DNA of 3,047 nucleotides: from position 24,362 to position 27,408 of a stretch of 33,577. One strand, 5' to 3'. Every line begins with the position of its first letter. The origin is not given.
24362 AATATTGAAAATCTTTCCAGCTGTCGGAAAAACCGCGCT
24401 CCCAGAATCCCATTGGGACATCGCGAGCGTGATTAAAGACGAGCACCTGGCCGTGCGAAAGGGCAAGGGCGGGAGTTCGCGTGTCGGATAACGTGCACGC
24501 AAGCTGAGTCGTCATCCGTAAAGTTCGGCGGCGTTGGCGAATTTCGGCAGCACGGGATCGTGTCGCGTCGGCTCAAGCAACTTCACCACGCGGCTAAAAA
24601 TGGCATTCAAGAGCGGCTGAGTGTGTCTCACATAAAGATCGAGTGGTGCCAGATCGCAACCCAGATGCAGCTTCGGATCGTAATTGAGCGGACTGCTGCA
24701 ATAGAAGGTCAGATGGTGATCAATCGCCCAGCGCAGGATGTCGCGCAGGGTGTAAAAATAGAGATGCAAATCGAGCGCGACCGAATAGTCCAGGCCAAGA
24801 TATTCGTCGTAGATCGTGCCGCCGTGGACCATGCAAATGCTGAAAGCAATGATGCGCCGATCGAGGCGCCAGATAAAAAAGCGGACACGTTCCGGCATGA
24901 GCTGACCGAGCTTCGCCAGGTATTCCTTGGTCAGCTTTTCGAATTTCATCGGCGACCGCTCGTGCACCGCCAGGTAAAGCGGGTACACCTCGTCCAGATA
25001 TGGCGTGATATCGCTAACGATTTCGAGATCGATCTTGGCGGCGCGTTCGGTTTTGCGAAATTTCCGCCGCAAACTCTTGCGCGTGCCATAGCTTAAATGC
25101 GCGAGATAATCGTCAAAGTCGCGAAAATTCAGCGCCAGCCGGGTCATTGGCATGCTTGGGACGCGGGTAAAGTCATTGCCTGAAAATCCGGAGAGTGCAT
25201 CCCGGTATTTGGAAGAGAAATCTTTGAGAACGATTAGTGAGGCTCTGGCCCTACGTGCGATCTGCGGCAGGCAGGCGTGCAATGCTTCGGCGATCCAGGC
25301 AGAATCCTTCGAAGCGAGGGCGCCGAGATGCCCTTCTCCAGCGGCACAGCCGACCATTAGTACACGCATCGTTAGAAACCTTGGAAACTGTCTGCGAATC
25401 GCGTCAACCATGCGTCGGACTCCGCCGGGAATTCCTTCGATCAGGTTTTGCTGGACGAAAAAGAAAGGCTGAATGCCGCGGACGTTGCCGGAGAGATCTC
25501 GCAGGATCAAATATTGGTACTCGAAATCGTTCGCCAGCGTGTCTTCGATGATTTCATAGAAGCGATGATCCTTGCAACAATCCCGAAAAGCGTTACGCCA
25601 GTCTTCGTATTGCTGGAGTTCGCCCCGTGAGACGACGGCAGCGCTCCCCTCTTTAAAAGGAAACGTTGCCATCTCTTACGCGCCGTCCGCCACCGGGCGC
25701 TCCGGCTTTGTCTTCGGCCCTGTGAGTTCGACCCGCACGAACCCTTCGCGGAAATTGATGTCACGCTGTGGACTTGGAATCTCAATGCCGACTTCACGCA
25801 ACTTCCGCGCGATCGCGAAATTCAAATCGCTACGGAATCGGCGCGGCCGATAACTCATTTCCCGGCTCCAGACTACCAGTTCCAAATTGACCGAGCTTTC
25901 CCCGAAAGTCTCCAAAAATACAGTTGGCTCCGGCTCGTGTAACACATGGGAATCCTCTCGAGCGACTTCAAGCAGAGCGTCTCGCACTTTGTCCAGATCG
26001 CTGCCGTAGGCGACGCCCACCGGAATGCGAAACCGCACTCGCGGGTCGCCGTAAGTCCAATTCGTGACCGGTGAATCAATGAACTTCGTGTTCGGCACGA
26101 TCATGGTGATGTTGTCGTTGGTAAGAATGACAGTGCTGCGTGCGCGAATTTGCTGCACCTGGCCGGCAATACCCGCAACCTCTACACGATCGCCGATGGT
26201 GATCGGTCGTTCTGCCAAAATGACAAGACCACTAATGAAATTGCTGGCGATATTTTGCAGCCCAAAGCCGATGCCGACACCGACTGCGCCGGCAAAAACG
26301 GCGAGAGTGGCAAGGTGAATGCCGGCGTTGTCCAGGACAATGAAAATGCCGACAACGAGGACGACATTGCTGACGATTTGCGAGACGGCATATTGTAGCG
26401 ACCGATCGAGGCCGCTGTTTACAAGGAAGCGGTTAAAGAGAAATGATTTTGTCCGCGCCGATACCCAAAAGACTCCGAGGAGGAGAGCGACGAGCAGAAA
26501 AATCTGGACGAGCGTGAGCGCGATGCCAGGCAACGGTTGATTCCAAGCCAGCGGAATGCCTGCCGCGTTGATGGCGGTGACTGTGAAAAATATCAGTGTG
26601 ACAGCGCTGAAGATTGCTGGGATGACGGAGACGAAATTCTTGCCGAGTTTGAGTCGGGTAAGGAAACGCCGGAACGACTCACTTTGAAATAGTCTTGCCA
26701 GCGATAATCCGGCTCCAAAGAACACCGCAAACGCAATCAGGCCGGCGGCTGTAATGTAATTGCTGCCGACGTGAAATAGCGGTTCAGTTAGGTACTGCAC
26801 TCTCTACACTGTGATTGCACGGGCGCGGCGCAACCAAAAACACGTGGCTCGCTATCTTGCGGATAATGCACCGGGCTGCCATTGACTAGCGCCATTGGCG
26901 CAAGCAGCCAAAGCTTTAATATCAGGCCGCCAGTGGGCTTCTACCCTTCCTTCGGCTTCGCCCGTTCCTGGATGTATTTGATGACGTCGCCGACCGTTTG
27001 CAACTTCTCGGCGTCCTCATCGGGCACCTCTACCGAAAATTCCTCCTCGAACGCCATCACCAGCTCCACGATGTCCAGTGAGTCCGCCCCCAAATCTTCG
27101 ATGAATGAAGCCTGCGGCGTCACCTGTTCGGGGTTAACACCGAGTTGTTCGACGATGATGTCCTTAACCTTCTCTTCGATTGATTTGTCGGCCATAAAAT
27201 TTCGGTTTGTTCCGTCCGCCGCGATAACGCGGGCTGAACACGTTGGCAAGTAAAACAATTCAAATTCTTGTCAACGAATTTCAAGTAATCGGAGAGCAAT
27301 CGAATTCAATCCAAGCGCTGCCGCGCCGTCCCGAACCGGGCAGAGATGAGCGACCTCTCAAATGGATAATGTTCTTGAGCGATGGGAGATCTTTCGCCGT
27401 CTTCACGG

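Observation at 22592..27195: acpP followed by a tightly coupled operon of an MscS-like channel, two FemAB/BioF2-like GNAT paralogs and two ArnE/ArnF-sized half transporters: a candidate novel lipid or glycan modification-and-flip module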

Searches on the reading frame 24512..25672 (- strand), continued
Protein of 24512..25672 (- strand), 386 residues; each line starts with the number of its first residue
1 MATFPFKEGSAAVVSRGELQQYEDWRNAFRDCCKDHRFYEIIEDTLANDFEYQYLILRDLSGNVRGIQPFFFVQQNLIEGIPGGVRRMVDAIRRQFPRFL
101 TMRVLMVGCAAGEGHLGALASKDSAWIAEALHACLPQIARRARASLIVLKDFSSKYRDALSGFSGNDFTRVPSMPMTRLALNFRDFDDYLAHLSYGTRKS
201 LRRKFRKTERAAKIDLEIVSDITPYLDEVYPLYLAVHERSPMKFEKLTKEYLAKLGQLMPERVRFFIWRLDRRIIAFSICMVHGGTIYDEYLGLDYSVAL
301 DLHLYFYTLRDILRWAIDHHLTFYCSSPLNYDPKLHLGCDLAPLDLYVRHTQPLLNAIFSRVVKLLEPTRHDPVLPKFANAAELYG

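Call 57: find_encoding_contigs(protein=P0479, flank=7000, max_places=1)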
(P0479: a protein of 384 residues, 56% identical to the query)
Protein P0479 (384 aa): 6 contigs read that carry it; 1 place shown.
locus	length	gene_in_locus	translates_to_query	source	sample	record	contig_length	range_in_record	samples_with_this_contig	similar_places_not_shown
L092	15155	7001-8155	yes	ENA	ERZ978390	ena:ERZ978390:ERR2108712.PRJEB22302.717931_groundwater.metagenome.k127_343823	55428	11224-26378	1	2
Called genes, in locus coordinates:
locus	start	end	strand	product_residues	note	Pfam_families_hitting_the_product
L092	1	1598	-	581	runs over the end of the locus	PF01558:POR, PF01855:POR_N, PF17147:PFOR_II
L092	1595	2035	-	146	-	PF09969:DUF2203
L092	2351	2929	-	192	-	PF00072:Response_reg, PF08281:Sigma70_r4_2 (weak), PF00196:GerE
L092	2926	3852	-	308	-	PF02518:HATPase_c (weak)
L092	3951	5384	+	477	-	PF00202:Aminotran_3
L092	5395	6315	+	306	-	PF12146:Hydrolase_4, PF00561:Abhydrolase_1, PF12697:Abhydrolase_6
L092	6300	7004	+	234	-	PF00702:Hydrolase (faint), PF06888:Put_Phosphatase, PF12710:HAD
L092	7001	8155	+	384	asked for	PF04339:FemAB_like, PF13480:Acetyltransf_6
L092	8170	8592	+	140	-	PF00892:EamA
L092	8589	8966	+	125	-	PF00892:EamA (weak)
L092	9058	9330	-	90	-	PF00216:Bac_DNA_binding, PF18291:HU-HIG, PF18175:HU-CCDC81_bac_2 (weak)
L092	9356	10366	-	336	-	PF01210:NAD_Gly3P_dh_N, PF03807:F420_oxidored (weak), PF07479:NAD_Gly3P_dh_C, PF20618:GPD_NAD_C_bact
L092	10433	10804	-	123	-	PF04892:VanZ-LLP1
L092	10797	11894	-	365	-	PF00226:DnaJ, PF01556:DnaJ_C, PF15777:Anti-TRAP (faint), PF00684:DnaJ_CXXCXGXG, PF27659:CHP02642 (faint)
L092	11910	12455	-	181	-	PF01025:GrpE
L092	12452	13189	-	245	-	PF01726:LexA_DNA_bind (weak), PF08461:WHD_RNase_R (faint), PF01628:HrcA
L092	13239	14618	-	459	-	-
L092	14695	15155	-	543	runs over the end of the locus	PF06068:TIP49, PF00004:AAA, PF07728:AAA_5 (faint), PF17862:AAA_lid_3, PF01434:Peptidase_M41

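Call 61: find_related_loci(query=A5, collection=metagenome_contigs, flank=7000)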
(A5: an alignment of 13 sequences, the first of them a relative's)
Query A5 (415 aa) in metagenome_contigs; peptide patterns used: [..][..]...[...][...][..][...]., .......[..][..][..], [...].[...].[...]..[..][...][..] (x = any residue, [..] = any of these).
600 stretches matched a pattern (row limit reached: there are more); 562 encode a relative of the query (tblastn E <= 1e-3); the best 80 are kept; 80 distinct loci.
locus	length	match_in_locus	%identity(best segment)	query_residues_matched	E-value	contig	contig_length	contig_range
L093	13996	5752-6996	86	1-415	0e+0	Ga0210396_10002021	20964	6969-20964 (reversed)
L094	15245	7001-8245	79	1-415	0e+0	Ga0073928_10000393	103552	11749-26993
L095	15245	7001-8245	77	1-415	0e+0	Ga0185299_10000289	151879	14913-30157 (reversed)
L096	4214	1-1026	85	74-415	0e+0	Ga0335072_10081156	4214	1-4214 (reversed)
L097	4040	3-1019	80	77-415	0e+0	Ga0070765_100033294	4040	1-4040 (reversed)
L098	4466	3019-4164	62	34-415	1e-167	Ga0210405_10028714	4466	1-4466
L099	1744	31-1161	62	37-414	3e-172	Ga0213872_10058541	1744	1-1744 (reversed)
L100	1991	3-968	65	94-415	1e-156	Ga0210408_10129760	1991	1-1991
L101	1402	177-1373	54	15-414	9e-158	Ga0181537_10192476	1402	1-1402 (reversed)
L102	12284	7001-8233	51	4-414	4e-139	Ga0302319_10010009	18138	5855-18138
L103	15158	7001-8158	63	30-415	8e-166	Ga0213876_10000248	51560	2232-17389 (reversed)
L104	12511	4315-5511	50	13-414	3e-135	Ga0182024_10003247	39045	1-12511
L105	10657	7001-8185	51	18-415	1e-134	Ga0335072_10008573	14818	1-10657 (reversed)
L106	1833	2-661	84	196-415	5e-135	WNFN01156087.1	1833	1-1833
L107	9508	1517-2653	48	34-414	1e-122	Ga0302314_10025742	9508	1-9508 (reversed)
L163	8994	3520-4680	46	28-414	7e-114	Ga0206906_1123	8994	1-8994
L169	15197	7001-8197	46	18-414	2e-116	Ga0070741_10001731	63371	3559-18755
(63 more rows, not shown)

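Call 65: search_protein_families(library=pfam, proteins=[L094:5945-6910:+, L094:8452-8958:+, L094:9127-9684:+, L102:5669-6910:+, L102:8236-10176:+, L102:10178-11707:+, L105:5924-6838:+, L105:9881-10537:+, L169:5730-6914:+, L169:4785-5726:+], max_evalue=0.001)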
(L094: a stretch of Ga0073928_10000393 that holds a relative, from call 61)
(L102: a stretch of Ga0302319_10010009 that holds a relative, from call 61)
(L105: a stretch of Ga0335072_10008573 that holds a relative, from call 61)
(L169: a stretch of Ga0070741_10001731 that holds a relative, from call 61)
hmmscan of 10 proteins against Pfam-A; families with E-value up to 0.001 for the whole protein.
L094:5945-6910:+ (321 aa): 2 families
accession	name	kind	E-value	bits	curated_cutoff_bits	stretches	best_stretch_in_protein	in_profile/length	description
PF13410.11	GST_C_2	-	1.4e-16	60.7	24.9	1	194-266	1-68/69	Glutathione S-transferase, C-terminal domain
PF13409.12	GST_N_2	-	6.9e-06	27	25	1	54-140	1-61/70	Glutathione S-transferase, N-terminal domain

L094:8452-8958:+ (168 aa): 1 family
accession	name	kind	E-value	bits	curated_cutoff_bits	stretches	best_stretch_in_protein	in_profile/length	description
PF00877.26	NLPC_P60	-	0.00019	21.8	23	1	65-104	1-35/105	NlpC/P60 family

L094:9127-9684:+ (185 aa): 2 families
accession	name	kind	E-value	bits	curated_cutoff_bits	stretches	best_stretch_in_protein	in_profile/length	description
PF00132.30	Hexapep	-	7.9e-12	44.8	27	1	130-164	2-36/36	Bacterial transferase hexapeptide (six repeats)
PF14602.12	Hexapep_2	-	1.2e-06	28.6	27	1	129-164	1-34/34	Hexapeptide repeat of succinyl-transferase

L102:5669-6910:+ (413 aa): 1 family
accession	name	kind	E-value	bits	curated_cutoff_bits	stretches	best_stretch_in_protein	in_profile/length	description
PF13709.12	DUF4159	-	3e-15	56.7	25.9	1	188-342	18-174/202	Domain of unknown function (DUF4159)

L102:8236-10176:+ (646 aa): 2 families
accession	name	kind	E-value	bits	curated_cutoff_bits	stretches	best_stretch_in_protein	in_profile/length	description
PF03629.24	SASA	-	1.3e-18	67.9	24.8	2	368-458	119-211/226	Carbohydrate esterase, sialic acid-specific acetylesterase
PF17936.7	Big_6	-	0.00055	20.6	27.6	0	83-131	17-67/83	Bacterial Ig domain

L102:10178-11707:+ (509 aa): 0 families

L105:5924-6838:+ (304 aa): 1 family
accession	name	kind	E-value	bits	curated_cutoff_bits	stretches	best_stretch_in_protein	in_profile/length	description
PF00487.30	FA_desaturase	-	3.6e-27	96.2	29.7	1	36-268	3-250/253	Fatty acid desaturase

L105:9881-10537:+ (218 aa): 1 family
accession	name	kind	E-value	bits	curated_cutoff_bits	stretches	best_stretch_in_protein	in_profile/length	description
PF00892.27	EamA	-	1.6e-05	25.7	28.2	1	99-207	34-133/135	EamA-like transporter family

L169:5730-6914:+ (394 aa): 3 families
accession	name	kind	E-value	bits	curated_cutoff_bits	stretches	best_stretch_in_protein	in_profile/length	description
PF12698.13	ABC2_membrane_3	-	1e-43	150.3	31.6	1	26-385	4-345/347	ABC-2 family transporter protein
PF01061.29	ABC2_membrane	-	1.8e-26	93.4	26.9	1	201-357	51-209/211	ABC-2 type transporter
PF12679.13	ABC2_membrane_2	-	4.4e-16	59.4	27.2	1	10-363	2-241/283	ABC-2 family transporter protein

L169:4785-5726:+ (313 aa): 3 families
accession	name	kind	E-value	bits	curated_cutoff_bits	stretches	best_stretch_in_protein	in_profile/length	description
PF00005.33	ABC_tran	-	1.2e-33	117.1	25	1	22-165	2-137/137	ABC transporter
PF13304.12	AAA_21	-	1.2e-12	49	27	1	113-194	213-298/304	AAA domain, putative AbiEii toxin, Type IV TA system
PF02463.25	SMC_N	-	2.5e-05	24.3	40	1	114-203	120-206/220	RecF/RecN/SMC N terminal domain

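Call 74: search_solved_structures(query=A2, max_evalue=10, show_alignments=3)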
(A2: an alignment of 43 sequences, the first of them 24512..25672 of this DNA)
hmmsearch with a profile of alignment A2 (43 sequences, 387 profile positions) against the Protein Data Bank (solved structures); distinct sequences matched with E-value up to 10: 6.
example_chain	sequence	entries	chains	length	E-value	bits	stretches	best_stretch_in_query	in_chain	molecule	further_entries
2qmu_B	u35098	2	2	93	0.22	13.6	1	82-152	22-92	Translation initiation factor 2 alpha subunit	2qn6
3id6_A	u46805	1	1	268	0.45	12.6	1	174-249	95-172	Pre mRNA splicing protein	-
3id5_A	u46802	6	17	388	0.72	12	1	174-249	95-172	Pre mRNA splicing protein | C/D box methylation guide ribonucleoprotein complex aNOP56 subunit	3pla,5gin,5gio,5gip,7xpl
3qsy_B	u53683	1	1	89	0.77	11.9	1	82-148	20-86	Translation initiation factor 2 subunit alpha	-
5jpq_S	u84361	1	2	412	0.82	11.8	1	174-249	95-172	Pre mRNA splicing protein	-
1ge9_A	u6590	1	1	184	2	10.5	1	195-264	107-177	RIBOSOME RECYCLING FACTOR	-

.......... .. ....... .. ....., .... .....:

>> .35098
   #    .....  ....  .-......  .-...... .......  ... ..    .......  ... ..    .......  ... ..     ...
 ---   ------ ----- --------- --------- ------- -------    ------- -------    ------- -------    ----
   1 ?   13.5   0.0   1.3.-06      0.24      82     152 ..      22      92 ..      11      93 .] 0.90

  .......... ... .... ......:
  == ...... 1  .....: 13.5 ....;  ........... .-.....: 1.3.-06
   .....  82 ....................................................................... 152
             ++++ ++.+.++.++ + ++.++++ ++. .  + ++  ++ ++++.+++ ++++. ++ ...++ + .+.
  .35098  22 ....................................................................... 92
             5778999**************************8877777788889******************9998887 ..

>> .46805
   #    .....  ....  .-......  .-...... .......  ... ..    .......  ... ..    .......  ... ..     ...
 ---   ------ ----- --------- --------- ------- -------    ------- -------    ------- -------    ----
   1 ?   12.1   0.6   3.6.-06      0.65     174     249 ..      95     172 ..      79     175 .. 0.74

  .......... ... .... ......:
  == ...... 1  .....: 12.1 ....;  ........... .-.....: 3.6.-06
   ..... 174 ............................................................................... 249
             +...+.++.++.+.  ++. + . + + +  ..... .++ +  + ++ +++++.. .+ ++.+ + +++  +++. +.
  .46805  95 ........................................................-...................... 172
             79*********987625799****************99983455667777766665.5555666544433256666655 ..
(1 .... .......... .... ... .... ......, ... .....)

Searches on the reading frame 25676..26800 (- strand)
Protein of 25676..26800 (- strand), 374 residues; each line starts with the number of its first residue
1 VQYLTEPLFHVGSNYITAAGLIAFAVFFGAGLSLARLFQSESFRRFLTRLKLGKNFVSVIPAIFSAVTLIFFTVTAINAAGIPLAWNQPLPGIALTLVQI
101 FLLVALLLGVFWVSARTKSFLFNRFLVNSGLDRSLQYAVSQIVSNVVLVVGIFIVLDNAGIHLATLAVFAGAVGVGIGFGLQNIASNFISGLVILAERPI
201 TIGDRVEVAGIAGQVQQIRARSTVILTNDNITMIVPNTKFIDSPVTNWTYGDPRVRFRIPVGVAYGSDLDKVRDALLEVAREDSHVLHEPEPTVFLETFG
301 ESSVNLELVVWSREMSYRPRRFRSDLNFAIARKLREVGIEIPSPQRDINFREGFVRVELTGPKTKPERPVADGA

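Call 3: search_protein_families(library=pfam, proteins=[window:25676-26800:-], max_evalue=0.01)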
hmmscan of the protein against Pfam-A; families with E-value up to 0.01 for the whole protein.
window:25676-26800:- (374 aa): 3 families
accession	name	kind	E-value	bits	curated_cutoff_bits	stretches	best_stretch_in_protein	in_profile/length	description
PF00924.24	MS_channel_2nd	-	3.2e-20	72.5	20.2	1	183-249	1-67/68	Mechanosensitive ion channel, beta-domain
PF21082.3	MS_channel_3rd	-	4.9e-18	65.8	21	1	258-341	2-88/88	Mechanosensitive ion channel MscS, C-terminal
PF21088.3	MS_channel_1st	-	9.2e-06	26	23.1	1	142-182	2-42/42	Mechanosensitive ion channel, transmembrane helices 2/3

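Call 4: search_protein_families(library=ncbifam, proteins=[window:25676-26800:-], max_evalue=0.01)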
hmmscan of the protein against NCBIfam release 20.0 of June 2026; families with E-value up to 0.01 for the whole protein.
window:25676-26800:- (374 aa): 6 families
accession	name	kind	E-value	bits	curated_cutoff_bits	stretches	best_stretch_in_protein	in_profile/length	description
NF008438.0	PRK11281.1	equivalog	3.3e-61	207.3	991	1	127-352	866-1090/1113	mechanosensitive channel MscK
NF008180.0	PRK10929.1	equivalog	7.9e-40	136.5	809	1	136-348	872-1083/1109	miniconductance mechanosensitive channel MscM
NF007662.0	PRK10334.1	subfamily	3.9e-37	128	321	1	74-351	7-278/286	small-conductance mechanosensitive channel MscS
NF047602.1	MscsSHelicob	equivalog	3.1e-31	108.8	400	1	104-350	17-258/260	small-conductance mechanosensitive channel MscS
NF047601.1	MscSThanab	equivalog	1.5e-17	64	500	1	138-350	67-276/280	small-conductance mechanosensitive channel MscS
NF008542.0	PRK11465.1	equivalog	3.7e-10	38.7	596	1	112-238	487-612/741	mechanosensitive channel protein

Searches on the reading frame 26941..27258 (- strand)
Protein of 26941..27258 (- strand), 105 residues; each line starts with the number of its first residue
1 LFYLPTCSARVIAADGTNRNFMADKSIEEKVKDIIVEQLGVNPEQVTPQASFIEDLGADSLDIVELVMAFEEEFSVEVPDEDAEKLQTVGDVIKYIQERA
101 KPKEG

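Call 3: search_protein_families(library=pfam, proteins=[window:26941-27258:-], max_evalue=0.01)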
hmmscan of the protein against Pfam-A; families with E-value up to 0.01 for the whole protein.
window:26941-27258:- (105 aa): 3 families
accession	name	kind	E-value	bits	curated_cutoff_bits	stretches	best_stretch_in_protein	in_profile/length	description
PF00550.31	PP-binding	-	1.8e-17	63.8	20.8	1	29-96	1-67/67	Phosphopantetheine attachment site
PF23297.2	ACP_SdgA_C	-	8.1e-05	23.1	27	1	23-102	7-85/95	Highly reducing polyketide synthase sdgA, C-terminal ACP domain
PF14573.12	PP-binding_2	-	9.9e-05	23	32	1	54-99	42-88/96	Acyl-carrier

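Call 4: search_protein_families(library=ncbifam, proteins=[window:26941-27258:-], max_evalue=0.01)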
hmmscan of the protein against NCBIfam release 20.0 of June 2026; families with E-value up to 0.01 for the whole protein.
window:26941-27258:- (105 aa): 22 families
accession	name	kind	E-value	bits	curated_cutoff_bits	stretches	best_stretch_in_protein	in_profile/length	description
NF002148.0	PRK00982.1-2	subfamily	3.9e-37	125.9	71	1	25-100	3-78/79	acyl carrier protein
NF002151.0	PRK00982.1-5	equivalog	1.5e-35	121.1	92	1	26-100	3-77/78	acyl carrier protein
TIGR00517.1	acyl_carrier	equivalog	2.2e-34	117.2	70.45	1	25-99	2-76/77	acyl carrier protein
NF002149.0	PRK00982.1-3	equivalog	1.2e-33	114.9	106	1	25-100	2-77/78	acyl carrier protein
NF002150.0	PRK00982.1-4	subfamily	3.3e-28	97.7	66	1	22-100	1-79/80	acyl carrier protein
NF002147.0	PRK00982.1-1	equivalog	1.3e-22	79.4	84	1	24-99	5-80/83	acyl carrier protein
NF040636.1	AcpM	exception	5.9e-20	71.1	146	1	25-98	4-77/93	meromycolate extension acyl carrier protein AcpM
NF009104.0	PRK12449.1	equivalog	7e-19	67.5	70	1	22-100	1-79/80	acyl carrier protein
NF006031.0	PRK08172.1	equivalog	2.9e-16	59.9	76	1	26-99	4-77/82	acyl carrier protein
NF058660.1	cispen_ACP_AmcB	equivalog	1.2e-11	44.6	80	1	27-99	2-78/80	cispentacin biosynthesis acyl carrier protein AmcB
NF003757.0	PRK05350.1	equivalog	1.2e-11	44.5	65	1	23-99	3-79/83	acyl carrier protein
NF005079.0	PRK06508.1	equivalog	7.3e-10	39.1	83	1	28-82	5-59/93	acyl carrier protein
NF004533.0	PRK05883.1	equivalog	1.6e-09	37.5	72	1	22-97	19-94/100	acyl carrier protein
NF005798.0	PRK07639.1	equivalog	2.7e-07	30.9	100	1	22-101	1-83/91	petrobactin biosynthesis protein AsbD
NF006617.0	PRK09184.1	subfamily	5.3e-06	26.4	70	1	21-96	8-90/96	phosphopantetheine-binding protein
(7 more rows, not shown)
